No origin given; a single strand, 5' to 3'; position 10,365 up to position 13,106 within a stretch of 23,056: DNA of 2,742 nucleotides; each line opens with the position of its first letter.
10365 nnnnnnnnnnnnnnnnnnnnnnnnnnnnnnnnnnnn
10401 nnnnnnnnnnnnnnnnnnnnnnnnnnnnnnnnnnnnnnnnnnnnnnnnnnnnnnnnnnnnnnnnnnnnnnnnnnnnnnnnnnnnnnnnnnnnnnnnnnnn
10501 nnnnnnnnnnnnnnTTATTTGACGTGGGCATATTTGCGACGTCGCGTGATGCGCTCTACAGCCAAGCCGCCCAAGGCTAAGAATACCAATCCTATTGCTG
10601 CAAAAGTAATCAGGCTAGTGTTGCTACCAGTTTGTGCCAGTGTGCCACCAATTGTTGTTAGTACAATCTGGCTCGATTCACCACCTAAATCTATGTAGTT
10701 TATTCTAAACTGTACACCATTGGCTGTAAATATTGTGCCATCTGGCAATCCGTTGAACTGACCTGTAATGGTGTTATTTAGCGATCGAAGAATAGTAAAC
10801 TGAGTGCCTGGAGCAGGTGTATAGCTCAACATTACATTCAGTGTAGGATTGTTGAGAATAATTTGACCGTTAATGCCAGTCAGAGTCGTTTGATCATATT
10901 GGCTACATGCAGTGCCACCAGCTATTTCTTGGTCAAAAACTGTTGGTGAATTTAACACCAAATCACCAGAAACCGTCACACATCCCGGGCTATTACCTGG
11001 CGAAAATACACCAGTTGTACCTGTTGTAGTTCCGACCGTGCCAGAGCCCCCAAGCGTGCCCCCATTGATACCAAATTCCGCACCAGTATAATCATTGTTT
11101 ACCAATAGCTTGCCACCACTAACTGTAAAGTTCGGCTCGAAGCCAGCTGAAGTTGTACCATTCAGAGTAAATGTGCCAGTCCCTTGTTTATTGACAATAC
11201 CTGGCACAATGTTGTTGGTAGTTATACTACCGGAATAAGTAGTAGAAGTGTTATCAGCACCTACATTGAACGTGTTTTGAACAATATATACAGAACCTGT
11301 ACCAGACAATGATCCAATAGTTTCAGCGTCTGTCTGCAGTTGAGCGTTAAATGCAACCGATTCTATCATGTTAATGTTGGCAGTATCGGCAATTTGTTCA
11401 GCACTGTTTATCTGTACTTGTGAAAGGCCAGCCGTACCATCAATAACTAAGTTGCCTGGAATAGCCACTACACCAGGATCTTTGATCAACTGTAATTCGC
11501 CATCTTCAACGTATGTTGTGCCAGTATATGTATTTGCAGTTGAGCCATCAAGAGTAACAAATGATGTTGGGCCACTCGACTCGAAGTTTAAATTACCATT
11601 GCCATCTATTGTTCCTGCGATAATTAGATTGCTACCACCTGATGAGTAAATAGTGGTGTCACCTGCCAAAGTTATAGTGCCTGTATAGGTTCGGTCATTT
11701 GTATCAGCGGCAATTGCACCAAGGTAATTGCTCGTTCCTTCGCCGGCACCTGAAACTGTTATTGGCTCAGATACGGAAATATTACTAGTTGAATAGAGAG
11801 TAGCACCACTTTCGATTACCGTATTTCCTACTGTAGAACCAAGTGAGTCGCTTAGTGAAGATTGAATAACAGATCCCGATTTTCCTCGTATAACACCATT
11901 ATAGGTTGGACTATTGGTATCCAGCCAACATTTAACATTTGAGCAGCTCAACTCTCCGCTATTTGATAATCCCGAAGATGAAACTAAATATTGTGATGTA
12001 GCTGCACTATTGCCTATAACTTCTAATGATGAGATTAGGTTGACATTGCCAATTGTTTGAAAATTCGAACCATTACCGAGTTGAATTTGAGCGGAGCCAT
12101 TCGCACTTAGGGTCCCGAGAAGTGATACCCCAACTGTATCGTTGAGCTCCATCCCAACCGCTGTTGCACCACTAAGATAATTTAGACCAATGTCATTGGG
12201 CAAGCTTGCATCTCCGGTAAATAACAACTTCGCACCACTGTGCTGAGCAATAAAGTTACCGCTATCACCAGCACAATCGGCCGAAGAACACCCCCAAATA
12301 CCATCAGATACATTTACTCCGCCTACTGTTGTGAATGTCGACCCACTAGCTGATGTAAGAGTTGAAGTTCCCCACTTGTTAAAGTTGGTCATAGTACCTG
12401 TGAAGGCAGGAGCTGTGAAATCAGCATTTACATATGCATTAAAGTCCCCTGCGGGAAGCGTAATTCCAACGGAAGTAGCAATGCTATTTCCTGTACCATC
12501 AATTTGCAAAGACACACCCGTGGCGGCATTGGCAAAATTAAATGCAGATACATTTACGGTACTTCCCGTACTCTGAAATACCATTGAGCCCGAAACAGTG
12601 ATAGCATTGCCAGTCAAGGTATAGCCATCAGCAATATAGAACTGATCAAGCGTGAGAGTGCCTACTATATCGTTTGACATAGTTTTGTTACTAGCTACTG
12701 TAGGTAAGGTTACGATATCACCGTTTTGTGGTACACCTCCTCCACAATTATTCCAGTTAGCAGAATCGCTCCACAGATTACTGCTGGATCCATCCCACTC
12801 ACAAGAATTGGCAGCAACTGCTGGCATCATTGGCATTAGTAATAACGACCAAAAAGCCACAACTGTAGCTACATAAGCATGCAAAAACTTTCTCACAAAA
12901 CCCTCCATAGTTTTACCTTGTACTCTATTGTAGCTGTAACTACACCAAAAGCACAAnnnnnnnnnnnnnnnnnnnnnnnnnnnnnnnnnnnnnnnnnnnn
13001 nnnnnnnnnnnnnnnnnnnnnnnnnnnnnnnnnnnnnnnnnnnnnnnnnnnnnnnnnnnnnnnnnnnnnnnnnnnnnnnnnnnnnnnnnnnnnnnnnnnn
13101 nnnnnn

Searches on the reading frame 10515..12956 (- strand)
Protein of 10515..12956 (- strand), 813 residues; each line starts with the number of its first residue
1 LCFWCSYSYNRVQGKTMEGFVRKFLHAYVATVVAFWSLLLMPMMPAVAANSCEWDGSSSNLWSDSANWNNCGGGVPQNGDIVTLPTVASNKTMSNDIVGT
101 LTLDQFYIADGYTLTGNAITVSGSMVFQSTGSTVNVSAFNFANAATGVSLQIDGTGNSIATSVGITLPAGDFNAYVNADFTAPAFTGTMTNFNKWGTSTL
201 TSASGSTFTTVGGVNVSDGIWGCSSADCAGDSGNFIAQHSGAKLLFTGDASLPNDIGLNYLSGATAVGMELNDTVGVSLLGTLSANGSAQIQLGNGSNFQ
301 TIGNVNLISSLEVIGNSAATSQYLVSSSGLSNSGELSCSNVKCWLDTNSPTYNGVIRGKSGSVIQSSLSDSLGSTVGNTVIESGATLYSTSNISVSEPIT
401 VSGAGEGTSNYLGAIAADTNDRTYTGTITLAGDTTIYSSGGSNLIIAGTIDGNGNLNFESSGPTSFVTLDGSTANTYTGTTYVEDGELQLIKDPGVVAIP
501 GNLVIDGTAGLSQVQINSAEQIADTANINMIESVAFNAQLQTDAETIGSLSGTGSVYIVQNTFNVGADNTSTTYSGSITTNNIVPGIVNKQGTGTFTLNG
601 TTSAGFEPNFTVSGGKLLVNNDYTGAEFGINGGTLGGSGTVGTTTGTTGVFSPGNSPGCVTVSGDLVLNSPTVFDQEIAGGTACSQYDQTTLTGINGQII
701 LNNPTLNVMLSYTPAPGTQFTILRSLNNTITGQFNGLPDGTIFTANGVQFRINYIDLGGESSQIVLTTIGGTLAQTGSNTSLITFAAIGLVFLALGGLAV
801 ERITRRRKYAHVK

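Call 3: search_protein_families(library=pfam, proteins=[window:10515-12956:-], max_evalue=0.01)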
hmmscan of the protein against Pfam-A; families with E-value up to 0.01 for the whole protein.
window:10515-12956:- (813 aa): 0 families

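Call 4: search_protein_families(library=ncbifam, proteins=[window:10515-12956:-], max_evalue=0.01)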
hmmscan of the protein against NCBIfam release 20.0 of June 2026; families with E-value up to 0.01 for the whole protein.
window:10515-12956:- (813 aa): 1 family
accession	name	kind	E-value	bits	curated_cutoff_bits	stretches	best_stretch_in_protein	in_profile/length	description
TIGR02601.1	autotrns_rpt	repeat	0.00033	20.4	19.85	1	468-490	11-31/32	beta strand repeat protein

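Call 91: search_protein_families(library=padloc, proteins=[window:10515-12956:-], max_evalue=0.01)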
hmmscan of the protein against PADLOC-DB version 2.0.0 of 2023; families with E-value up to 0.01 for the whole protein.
window:10515-12956:- (813 aa): 0 families

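Call 92: search_protein_families(library=phrogs, proteins=[window:10515-12956:-], max_evalue=0.01)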
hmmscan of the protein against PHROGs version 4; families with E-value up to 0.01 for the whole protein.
window:10515-12956:- (813 aa): 0 families
